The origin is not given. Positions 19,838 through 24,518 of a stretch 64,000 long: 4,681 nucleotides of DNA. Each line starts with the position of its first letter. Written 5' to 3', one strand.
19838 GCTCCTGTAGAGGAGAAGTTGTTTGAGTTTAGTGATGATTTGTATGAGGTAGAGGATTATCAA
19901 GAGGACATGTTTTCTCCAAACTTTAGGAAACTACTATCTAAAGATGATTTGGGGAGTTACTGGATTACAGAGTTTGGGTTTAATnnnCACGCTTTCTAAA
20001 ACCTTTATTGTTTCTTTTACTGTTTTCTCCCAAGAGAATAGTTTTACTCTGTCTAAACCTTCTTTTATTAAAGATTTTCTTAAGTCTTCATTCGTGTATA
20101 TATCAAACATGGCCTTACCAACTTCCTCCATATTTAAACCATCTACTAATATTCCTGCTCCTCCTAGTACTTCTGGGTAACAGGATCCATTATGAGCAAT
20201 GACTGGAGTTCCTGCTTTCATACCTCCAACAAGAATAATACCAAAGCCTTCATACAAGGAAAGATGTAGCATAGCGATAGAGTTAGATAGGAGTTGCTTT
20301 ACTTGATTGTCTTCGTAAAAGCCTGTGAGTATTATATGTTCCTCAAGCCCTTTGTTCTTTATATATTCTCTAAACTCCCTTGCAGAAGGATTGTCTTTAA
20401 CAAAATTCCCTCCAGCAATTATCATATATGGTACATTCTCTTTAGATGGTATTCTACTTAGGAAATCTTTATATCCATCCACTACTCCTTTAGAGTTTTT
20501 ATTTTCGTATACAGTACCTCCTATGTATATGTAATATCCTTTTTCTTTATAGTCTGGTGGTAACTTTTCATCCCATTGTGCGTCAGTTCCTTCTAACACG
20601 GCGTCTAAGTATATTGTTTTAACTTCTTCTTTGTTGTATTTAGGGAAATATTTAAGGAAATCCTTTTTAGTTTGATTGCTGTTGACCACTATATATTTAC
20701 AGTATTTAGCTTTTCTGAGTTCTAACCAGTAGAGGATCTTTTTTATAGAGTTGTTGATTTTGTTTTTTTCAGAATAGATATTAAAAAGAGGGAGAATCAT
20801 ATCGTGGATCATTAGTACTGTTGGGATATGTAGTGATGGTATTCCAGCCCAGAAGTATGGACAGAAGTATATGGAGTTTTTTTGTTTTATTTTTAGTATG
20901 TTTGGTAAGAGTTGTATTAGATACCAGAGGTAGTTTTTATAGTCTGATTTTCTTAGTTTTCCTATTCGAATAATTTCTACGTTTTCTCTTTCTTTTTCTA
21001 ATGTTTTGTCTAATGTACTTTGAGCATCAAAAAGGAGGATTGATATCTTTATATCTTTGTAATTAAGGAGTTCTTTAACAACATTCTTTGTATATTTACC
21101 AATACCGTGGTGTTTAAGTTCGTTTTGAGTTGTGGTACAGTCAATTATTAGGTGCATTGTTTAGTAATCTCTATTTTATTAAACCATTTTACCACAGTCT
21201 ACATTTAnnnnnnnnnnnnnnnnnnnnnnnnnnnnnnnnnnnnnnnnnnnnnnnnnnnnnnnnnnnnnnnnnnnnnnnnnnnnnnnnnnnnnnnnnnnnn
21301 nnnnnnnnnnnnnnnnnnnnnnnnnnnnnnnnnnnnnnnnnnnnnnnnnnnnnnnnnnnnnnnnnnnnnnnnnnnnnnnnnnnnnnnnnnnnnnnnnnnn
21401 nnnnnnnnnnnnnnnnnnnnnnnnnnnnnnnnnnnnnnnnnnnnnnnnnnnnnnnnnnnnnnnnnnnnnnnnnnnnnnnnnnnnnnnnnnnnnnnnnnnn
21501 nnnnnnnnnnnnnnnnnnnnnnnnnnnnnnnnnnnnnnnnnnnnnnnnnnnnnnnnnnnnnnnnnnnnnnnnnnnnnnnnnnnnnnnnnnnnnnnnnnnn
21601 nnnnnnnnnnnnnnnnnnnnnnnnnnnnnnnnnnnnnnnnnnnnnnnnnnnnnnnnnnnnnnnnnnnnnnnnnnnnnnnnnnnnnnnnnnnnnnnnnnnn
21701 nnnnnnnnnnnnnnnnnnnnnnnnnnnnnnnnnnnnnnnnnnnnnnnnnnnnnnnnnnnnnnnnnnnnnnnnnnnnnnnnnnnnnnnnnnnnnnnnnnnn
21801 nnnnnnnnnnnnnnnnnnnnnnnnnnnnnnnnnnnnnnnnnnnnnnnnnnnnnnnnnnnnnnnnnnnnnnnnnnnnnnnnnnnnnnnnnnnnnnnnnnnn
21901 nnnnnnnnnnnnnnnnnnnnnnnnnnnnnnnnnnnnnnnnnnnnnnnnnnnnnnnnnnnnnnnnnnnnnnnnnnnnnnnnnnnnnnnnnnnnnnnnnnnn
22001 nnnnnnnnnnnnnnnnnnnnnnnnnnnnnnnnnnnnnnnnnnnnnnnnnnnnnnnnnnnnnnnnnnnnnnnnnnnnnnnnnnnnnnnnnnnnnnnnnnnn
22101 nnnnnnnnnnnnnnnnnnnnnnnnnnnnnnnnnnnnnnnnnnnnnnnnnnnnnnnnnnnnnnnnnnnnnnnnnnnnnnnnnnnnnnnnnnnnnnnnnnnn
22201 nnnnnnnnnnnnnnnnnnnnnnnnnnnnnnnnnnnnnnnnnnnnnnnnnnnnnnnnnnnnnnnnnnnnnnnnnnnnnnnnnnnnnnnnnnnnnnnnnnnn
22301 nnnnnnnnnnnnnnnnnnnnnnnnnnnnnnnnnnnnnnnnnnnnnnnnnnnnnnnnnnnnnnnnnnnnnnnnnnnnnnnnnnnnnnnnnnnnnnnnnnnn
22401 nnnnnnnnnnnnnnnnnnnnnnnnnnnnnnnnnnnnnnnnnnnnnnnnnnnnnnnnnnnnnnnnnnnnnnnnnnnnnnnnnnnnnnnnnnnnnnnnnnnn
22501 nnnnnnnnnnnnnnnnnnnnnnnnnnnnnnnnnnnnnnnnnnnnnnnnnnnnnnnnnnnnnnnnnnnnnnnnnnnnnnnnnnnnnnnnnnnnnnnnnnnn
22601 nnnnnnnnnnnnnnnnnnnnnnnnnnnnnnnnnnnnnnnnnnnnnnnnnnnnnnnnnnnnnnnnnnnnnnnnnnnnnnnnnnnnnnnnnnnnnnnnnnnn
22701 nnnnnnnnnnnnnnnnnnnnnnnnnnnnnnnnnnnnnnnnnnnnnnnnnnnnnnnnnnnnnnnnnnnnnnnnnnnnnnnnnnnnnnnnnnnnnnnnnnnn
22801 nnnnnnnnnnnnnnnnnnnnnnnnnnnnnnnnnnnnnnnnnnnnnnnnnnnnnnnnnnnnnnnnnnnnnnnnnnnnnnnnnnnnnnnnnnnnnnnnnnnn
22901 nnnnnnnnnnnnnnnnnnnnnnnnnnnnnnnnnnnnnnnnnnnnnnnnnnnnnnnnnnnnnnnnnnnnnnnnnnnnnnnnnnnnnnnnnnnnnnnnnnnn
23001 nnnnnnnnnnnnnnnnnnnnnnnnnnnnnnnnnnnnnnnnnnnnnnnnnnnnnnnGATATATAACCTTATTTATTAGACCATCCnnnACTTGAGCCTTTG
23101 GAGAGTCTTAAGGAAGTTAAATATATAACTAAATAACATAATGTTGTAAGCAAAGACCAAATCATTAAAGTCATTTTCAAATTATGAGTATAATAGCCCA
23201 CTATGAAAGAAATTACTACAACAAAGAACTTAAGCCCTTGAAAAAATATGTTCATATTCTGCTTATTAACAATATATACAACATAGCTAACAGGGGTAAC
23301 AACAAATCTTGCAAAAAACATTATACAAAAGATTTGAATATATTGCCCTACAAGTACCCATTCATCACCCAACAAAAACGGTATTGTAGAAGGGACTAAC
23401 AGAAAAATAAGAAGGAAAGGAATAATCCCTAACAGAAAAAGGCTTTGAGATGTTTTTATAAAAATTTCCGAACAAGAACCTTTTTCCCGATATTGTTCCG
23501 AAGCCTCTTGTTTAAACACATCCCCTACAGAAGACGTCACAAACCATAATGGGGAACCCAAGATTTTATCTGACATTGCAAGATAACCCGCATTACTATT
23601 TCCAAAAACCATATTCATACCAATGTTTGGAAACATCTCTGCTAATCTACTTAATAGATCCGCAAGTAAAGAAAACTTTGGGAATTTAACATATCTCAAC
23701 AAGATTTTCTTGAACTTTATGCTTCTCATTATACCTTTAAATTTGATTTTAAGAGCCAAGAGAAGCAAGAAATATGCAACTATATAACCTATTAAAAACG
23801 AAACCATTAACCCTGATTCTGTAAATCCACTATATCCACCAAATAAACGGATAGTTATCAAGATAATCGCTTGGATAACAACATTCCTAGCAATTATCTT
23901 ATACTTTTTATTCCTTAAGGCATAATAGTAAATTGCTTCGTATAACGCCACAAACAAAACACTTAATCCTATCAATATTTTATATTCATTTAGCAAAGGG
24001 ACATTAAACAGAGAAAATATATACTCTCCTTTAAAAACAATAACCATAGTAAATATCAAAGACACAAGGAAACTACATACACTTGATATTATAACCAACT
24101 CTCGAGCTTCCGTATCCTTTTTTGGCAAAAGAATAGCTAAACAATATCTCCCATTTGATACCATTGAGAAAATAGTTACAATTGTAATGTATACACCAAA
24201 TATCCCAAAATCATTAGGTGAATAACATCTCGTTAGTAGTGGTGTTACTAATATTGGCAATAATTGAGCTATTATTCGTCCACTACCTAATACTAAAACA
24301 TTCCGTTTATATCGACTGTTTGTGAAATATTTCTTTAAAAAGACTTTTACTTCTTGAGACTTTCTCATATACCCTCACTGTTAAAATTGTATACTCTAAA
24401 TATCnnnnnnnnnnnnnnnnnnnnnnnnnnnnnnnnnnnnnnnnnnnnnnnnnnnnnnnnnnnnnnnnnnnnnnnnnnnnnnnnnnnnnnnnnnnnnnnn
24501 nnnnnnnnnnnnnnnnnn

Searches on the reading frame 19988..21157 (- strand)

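Call 20: search_protein_families(library=pfam, proteins=[window:19988-21157:-], max_evalue=0.001)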
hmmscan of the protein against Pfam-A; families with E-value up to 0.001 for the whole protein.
window:19988-21157:- (390 aa): 4 families
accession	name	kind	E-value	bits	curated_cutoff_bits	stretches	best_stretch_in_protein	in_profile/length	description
PF00534.26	Glycos_transf_1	-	4e-22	79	26.4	1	205-367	13-169/172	Glycosyl transferases group 1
PF13692.12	Glyco_trans_1_4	-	2.9e-15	57.2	27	1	211-356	6-142/142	Glycosyl transferases group 1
PF13439.12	Glyco_transf_4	-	4.2e-08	33.8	28.5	1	18-183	3-163/170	Glycosyltransferase Family 4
PF20706.3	GT4-conflict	-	0.00084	18.9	26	1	201-331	193-320/385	Family 4 Glycosyltransferase in conflict systems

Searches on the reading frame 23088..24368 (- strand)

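Call 51: search_protein_families(library=pfam, proteins=[window:23088-24368:-], max_evalue=0.001)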
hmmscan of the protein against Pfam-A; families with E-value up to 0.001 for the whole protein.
window:23088-24368:- (427 aa): 3 families
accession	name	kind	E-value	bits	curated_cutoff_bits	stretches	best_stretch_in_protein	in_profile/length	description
PF13440.11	Polysacc_synt_3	-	3.1e-17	63.2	23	1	44-338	1-289/293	Polysaccharide biosynthesis protein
PF01943.22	Polysacc_synt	-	6.7e-10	39.3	28.2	1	22-282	3-263/274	Polysaccharide biosynthesis protein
PF06645.18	SPC12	-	0.00074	20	23.6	1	376-415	13-52/71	Microsomal signal peptidase 12 kDa subunit (SPC12)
